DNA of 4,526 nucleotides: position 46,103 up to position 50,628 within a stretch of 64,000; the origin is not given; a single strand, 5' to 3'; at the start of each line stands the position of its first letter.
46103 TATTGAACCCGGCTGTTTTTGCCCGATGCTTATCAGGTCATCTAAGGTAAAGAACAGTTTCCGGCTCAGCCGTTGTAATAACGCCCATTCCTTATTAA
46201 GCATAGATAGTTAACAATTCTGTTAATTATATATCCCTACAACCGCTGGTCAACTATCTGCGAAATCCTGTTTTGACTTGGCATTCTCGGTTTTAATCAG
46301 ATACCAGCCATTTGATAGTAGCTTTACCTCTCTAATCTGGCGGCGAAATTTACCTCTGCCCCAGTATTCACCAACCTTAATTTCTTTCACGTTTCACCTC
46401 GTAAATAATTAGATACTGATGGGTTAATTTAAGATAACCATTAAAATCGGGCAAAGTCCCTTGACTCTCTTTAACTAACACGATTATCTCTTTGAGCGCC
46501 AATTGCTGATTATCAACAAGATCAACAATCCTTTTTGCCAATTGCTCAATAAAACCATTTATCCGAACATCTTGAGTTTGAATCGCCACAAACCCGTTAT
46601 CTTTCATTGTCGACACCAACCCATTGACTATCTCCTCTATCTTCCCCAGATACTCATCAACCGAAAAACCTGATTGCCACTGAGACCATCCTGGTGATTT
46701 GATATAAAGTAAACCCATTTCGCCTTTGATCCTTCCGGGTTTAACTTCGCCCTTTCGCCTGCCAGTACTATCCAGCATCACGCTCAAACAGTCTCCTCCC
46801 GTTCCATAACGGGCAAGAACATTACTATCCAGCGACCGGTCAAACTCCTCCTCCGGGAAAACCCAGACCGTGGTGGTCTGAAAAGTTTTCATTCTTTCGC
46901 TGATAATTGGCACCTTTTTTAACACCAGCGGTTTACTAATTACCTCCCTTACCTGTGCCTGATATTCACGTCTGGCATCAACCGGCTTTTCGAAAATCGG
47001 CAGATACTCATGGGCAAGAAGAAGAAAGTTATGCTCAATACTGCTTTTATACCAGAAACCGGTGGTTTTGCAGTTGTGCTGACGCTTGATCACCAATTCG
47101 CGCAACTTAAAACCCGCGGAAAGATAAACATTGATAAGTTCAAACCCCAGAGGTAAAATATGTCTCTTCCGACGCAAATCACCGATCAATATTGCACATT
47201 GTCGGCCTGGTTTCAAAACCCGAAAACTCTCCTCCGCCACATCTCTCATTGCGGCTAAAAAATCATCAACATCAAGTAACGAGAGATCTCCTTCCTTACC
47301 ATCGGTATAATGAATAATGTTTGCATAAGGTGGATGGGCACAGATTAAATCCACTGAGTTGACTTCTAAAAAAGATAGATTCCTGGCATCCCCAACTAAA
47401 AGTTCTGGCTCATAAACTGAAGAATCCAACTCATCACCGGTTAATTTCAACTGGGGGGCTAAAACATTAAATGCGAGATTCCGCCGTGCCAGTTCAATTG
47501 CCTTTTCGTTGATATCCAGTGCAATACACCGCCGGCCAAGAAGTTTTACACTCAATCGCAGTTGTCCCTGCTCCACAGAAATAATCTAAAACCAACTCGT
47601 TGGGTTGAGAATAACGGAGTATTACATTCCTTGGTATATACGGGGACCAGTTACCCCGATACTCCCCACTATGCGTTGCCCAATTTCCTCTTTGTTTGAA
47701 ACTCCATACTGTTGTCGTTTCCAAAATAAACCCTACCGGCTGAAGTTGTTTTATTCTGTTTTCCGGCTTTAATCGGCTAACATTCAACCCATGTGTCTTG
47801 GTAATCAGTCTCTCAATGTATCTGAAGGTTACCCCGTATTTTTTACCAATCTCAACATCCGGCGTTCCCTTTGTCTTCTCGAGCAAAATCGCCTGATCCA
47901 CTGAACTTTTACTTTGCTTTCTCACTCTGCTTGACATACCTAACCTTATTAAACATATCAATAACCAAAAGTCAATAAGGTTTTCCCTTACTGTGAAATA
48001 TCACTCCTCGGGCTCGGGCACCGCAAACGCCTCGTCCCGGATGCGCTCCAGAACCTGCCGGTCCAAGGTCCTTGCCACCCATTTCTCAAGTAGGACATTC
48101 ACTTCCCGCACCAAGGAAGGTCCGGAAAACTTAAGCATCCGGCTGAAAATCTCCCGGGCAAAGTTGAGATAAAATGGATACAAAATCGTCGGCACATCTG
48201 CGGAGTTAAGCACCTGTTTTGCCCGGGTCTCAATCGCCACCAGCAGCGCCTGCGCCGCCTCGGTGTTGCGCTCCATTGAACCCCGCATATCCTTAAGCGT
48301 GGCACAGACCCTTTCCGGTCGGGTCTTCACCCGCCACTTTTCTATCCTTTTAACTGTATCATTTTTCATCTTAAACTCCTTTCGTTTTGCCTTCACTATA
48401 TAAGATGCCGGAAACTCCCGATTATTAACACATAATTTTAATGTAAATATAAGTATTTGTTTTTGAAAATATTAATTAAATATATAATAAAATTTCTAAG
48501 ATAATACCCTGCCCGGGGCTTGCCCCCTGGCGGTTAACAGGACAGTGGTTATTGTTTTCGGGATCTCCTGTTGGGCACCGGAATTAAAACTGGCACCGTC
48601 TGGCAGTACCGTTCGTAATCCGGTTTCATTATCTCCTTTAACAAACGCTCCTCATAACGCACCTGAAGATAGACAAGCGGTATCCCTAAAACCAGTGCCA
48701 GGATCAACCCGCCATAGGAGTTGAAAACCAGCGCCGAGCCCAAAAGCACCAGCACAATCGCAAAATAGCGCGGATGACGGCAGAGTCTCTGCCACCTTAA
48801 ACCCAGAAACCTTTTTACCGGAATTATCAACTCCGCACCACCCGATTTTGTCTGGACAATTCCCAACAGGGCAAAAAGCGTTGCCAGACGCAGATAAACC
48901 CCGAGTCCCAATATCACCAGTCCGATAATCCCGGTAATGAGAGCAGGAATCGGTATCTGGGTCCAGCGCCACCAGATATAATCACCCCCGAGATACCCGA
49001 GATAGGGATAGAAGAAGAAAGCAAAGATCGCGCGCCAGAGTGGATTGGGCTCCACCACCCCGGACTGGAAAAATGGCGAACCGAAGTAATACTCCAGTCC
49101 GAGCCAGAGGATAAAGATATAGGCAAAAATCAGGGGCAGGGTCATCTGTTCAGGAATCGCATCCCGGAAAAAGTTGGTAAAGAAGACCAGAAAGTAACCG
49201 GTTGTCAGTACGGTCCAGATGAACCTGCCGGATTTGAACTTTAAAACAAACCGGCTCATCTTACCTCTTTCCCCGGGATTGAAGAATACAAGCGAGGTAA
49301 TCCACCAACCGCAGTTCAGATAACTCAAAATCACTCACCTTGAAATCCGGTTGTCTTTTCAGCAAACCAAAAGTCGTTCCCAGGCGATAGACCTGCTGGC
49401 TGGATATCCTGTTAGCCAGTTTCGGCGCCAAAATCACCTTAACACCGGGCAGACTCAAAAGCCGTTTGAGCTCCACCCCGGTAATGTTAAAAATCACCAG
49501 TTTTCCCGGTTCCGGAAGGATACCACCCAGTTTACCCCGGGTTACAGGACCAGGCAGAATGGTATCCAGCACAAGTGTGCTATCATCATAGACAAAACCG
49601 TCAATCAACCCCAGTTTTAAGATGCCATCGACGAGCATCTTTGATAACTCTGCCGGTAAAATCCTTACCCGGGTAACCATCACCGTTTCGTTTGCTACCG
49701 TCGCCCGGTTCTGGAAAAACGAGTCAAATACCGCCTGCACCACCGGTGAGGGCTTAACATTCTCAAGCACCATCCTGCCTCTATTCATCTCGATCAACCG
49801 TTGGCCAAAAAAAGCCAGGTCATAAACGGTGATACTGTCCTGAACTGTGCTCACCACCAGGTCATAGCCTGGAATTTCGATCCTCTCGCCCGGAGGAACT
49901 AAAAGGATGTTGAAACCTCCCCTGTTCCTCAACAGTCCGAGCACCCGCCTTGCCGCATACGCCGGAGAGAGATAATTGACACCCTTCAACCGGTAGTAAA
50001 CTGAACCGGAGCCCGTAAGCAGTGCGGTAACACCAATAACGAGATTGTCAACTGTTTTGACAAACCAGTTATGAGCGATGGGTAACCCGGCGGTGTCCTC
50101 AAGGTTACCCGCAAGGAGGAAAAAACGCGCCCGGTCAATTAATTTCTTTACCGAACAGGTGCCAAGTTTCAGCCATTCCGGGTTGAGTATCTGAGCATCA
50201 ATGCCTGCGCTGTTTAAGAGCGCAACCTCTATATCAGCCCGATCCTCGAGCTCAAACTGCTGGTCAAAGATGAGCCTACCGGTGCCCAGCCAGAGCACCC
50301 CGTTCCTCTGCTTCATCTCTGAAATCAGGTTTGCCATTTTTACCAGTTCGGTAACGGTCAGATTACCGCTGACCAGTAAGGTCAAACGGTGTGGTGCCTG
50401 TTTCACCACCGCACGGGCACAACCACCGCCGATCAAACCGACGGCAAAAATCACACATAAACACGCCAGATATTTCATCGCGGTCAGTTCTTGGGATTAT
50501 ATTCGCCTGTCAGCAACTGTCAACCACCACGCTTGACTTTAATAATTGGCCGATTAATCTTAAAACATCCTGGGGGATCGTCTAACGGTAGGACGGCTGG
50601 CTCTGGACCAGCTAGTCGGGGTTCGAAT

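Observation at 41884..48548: Low-GC accessory island packed with defence-type genes between the CRTAC1-like gene and the ICMT gene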

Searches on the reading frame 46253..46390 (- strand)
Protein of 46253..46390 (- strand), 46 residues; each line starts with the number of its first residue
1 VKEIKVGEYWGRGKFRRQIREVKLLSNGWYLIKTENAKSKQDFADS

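Call 45: find_homologous_proteins(query=window:46262-46390:-, max_evalue=1)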
Query seq(43 aa) (43 aa): 1 proteins with E <= 1 among 1 candidates.
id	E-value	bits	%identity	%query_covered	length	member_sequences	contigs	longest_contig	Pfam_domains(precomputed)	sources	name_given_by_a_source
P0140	4.3e-21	90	100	100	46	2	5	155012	-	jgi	-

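Call 61: search_protein_representatives(protein=window:46253-46390:-)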
Query: 46 residues. Proteins with E-value up to 0.001 (for the whole library): 7; up to 1e-10: 1; up to 1e-30: 0. The best 7 are listed.
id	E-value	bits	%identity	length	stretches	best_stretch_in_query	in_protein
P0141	7.1e-11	56.7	61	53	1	4-44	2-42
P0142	1.9e-10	55.4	59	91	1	4-44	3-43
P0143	1.4e-08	49.6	65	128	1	4-43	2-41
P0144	2.7e-07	45.6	36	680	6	3-35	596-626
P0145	6.4e-06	41.4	62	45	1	1-44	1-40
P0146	6.2e-05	38.4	68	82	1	2-43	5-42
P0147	3.9e-04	35.9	37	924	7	18-44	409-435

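Call 64: find_encoding_contigs(protein=P0140, flank=6000, max_places=10)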
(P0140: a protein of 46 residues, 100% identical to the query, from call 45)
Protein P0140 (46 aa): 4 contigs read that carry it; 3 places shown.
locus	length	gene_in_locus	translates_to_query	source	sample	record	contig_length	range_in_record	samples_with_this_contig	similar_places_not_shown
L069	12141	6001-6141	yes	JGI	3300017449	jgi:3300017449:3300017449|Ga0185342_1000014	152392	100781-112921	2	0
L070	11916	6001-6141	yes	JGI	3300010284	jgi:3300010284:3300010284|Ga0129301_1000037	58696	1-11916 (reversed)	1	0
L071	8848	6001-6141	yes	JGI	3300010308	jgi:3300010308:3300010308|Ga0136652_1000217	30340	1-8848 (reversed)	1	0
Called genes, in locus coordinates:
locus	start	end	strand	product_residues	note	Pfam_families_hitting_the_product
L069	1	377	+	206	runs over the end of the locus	PF13386:DsbD_2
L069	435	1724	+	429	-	PF05496:RuvB_N, PF01078:Mg_chelatase (faint), PF13191:AAA_16 (faint), PF00004:AAA, PF07728:AAA_5 (weak), PF13173:AAA_14 (weak), PF16193:AAA_assoc_2, PF12002:MgsA_C, +1 more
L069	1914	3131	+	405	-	-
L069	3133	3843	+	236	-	-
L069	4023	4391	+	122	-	-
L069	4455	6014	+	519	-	PF01555:N6_N4_Mtase, PF02475:TRM5-TYW2_MTfase (weak), PF01170:UPF0020 (faint), PF06325:PrmA (weak), PF09445:Methyltransf_15 (weak), PF13847:Methyltransf_31 (weak), PF08241:Methyltransf_11 (faint), PF13649:Methyltransf_25 (faint)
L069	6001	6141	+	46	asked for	-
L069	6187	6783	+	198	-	-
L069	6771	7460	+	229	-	PF08843:AbiEii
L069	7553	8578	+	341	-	-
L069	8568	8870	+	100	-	-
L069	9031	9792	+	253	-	PF18755:RAMA, PF14267:DUF4357 (weak)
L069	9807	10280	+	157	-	-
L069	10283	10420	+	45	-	-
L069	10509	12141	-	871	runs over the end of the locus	PF00515:TPR_1 (faint), PF13181:TPR_8 (faint), PF14559:TPR_19 (faint), PF01839:FG-GAP (faint), PF13517:FG-GAP_3, PF07593:UnbV_ASPIC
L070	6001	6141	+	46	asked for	-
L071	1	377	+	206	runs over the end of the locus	PF13386:DsbD_2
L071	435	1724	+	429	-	PF05496:RuvB_N, PF01078:Mg_chelatase (faint), PF13191:AAA_16 (faint), PF00004:AAA, PF07728:AAA_5 (weak), PF13173:AAA_14 (weak), PF16193:AAA_assoc_2, PF12002:MgsA_C, +1 more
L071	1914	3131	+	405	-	-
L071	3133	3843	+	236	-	-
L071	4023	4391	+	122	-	-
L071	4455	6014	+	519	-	PF01555:N6_N4_Mtase, PF02475:TRM5-TYW2_MTfase (weak), PF01170:UPF0020 (faint), PF06325:PrmA (weak), PF09445:Methyltransf_15 (weak), PF13847:Methyltransf_31 (weak), PF08241:Methyltransf_11 (faint), PF13649:Methyltransf_25 (faint)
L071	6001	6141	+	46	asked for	-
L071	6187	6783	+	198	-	-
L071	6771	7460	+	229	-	PF08843:AbiEii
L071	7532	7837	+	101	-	-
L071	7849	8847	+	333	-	?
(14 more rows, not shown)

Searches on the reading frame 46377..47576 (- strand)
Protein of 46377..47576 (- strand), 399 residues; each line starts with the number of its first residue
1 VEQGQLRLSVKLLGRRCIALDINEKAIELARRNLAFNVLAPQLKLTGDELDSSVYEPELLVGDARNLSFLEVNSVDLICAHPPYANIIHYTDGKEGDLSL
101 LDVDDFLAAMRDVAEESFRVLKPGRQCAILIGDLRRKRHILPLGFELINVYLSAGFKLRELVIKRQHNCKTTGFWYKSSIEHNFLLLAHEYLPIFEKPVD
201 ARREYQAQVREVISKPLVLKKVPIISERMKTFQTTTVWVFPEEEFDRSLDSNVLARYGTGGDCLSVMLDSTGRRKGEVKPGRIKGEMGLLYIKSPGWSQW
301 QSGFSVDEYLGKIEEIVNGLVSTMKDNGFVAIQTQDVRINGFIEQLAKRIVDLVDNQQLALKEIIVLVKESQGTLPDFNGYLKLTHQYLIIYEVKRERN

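Call 5: search_protein_families(library=pfam, proteins=[window:46377-47576:-], max_evalue=0.01)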
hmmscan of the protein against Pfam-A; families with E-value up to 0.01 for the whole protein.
window:46377-47576:- (399 aa): 3 families
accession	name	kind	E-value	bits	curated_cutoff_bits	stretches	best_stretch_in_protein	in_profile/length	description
PF01555.25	N6_N4_Mtase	-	5.6e-15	56.3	26.7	2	75-206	1-111/221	DNA methylase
PF08241.18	Methyltransf_11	-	7.5e-05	23.7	21.2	1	6-124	10-90/95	Methyltransferase domain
PF13649.12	Methyltransf_25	-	0.0085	17.2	27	0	13-37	19-44/97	Methyltransferase domain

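Call 6: search_protein_families(library=padloc, proteins=[window:46377-47576:-], max_evalue=0.01)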
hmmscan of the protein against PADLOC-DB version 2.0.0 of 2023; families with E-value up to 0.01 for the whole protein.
window:46377-47576:- (399 aa): 22 families
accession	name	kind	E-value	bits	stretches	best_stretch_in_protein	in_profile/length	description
PDLC03376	MTase_II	-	4.2e-58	195.1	2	8-197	72-249/249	Type II methyltransferase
PDLC03353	MTase_II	-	5.1e-24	83.2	2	57-199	10-151/260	Type II methyltransferase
PDLC03351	MTase_II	-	1.7e-23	81.4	1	9-197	163-347/348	Type II methyltransferase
PDLC03350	MTase_II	-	7.9e-16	56.3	1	58-211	58-207/312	Type II methyltransferase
PDLC04134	mad2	-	4.8e-11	40.1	1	12-162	311-423/492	mads_2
PDLC03259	MTase_II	-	6.4e-08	29.8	1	59-211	6-167/423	Type II methyltransferase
PDLC03299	MTase_II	-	1.4e-07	29.3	1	58-126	16-82/296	Type II methyltransferase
PDLC03283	MTase_II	-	3.6e-07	27.7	1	59-205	7-167/352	Type II methyltransferase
PDLC03276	MTase_II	-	5.7e-07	27.1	1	52-164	139-241/404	Type II methyltransferase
PDLC03265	MTase_II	-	2.6e-06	25.1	1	66-124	32-91/333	Type II methyltransferase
PDLC03387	MTase_II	-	3.6e-06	24.3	1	57-133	12-88/289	Type II methyltransferase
PDLC03363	MTase_II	-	6e-06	23.9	0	95-171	190-266/294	Type II methyltransferase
PDLC03325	MTase_II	-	7.3e-06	23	1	50-175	268-404/426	Type II methyltransferase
PDLC03380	MTase_II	-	1e-05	22.9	0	110-158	318-366/393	Type II methyltransferase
PDLC03224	MTase_II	-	2.1e-05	21.6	0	103-167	391-455/481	Type II methyltransferase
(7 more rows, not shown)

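Call 18: search_protein_families(library=ncbifam, proteins=[window:46377-47576:-], max_evalue=0.01)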
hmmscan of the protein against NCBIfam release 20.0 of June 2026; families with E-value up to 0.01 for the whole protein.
window:46377-47576:- (399 aa): 3 families
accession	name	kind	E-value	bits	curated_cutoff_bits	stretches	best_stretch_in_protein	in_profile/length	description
TIGR03534.1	RF_mod_PrmC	equivalog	3.6e-05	23.3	199.1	1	15-132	113-220/253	peptide chain release factor N(5)-glutamine methyltransferase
NF008572.0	PRK11524.1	equivalog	0.0015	17.7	292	1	59-124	17-79/294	adenine-specific DNA-methyltransferase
NF011529.0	PRK14968.1-3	equivalog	0.0057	16.1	162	0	9-52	51-93/198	putative methyltransferase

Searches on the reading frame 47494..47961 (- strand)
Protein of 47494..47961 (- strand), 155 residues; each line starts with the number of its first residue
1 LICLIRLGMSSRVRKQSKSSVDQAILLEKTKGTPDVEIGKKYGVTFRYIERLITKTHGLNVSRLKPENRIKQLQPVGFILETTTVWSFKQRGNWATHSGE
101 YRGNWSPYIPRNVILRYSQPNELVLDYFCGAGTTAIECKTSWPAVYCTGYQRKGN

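Call 5: search_protein_families(library=pfam, proteins=[window:47494-47961:-], max_evalue=0.01)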
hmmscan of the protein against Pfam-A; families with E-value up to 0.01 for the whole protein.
window:47494-47961:- (155 aa): 2 families
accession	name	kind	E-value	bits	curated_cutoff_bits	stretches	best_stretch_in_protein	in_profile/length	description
PF01555.25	N6_N4_Mtase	-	1.3e-09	38.8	26.7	1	77-139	135-200/221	DNA methylase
PF09445.16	Methyltransf_15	-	0.0042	17.1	22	1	122-151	2-31/165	RNA cap guanine-N2 methyltransferase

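Call 6: search_protein_families(library=padloc, proteins=[window:47494-47961:-], max_evalue=0.01)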
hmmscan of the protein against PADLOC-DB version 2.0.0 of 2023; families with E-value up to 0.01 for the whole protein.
window:47494-47961:- (155 aa): 19 families
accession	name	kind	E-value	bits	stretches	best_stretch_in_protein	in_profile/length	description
PDLC03376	MTase_II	-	1.1e-25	88.9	1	69-139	5-75/249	Type II methyltransferase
PDLC03351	MTase_II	-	4.5e-15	53.7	1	76-139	103-165/348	Type II methyltransferase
PDLC03371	MTase_II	-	4.9e-08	30.8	1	55-139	150-229/260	Type II methyltransferase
PDLC03353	MTase_II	-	1.5e-07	29.2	1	68-139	158-227/260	Type II methyltransferase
PDLC03325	MTase_II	-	6.4e-07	26.4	1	84-138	55-109/426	Type II methyltransferase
PDLC03369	MTase_II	-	6.5e-05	19.9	1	77-140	95-160/532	Type II methyltransferase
PDLC03239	MTase_II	-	6.6e-05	19.8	1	94-139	63-111/442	Type II methyltransferase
PDLC03350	MTase_II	-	0.00017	19.1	1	76-137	212-270/312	Type II methyltransferase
PDLC03387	MTase_II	-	0.00026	18.3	1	91-140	200-253/289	Type II methyltransferase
PDLC02541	PglX|PglXI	-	0.00038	16.7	1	112-139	132-159/919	PglXI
PDLC03364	MTase_II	-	0.0018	15.3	1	100-140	37-78/380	Type II methyltransferase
PDLC03380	MTase_II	-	0.0027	15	1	86-138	20-74/393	Type II methyltransferase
PDLC03299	MTase_II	-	0.0032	15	1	110-140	205-235/296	Type II methyltransferase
PDLC03354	MTase_II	-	0.0039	14.2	1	113-136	333-356/425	Type II methyltransferase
PDLC03279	MTase_II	-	0.0048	13.3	1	112-140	534-562/587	Type II methyltransferase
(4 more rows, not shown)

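Call 18: search_protein_families(library=ncbifam, proteins=[window:47494-47961:-], max_evalue=0.01)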
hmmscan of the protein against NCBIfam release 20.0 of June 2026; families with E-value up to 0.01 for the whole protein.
window:47494-47961:- (155 aa): 0 families

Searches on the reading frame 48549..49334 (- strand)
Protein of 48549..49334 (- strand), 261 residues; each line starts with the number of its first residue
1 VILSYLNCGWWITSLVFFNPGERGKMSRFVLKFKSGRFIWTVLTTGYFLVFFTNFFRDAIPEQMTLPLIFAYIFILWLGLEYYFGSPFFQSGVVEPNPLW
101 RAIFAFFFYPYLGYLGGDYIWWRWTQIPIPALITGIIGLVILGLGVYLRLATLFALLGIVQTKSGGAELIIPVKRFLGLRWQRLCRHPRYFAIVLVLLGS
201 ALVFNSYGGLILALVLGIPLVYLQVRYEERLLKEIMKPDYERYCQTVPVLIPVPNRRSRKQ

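Call 5: search_protein_families(library=pfam, proteins=[window:48549-49334:-], max_evalue=0.01)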
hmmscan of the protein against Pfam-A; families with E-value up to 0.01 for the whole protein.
window:48549-49334:- (261 aa): 1 family
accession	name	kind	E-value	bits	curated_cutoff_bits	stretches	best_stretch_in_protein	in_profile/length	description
PF04191.18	PEMT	-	9.3e-05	23.3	25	1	183-235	49-101/105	Phospholipid methyltransferase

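Call 11: find_encoding_contigs(protein=window:48549-49334:-, flank=10000, max_places=10)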
Protein window:48549-49334:- (261 aa): no gene with exactly this product is on record in the collection.

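Call 18: search_protein_families(library=ncbifam, proteins=[window:48549-49334:-], max_evalue=0.01)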
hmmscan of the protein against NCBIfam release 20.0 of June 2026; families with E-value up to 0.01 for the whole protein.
window:48549-49334:- (261 aa): 3 families
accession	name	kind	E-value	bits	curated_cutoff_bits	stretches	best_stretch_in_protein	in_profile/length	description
NF040696.1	isopcys_mtase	equivalog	1.9e-05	24.6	160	1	185-252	121-188/190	protein-S-isoprenylcysteine O-methyltransferase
NF045656.1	MeththiolMtaseMddA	equivalog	7.9e-05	22.1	270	1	136-252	122-238/238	methanethiol S-methyltransferase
TIGR04571.1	LmtA_Leptospira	exception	0.0016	18.2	325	1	184-252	96-164/252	lipid A Kdo2 1-phosphate O-methyltransferase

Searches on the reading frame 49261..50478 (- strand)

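Call 18: search_protein_families(library=ncbifam, proteins=[window:49261-50478:-], max_evalue=0.01)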
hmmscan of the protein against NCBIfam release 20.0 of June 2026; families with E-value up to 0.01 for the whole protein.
window:49261-50478:- (405 aa): 0 families

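Call 33: search_protein_families(library=pfam, proteins=[window:49261-50478:-], max_evalue=0.1)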
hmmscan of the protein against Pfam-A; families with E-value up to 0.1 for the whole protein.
window:49261-50478:- (405 aa): 1 family
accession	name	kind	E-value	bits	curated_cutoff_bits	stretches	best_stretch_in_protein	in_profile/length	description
PF02872.23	5_nucleotid_C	-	0.0013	19.3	23.6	1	306-342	51-87/158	5'-nucleotidase, C-terminal domain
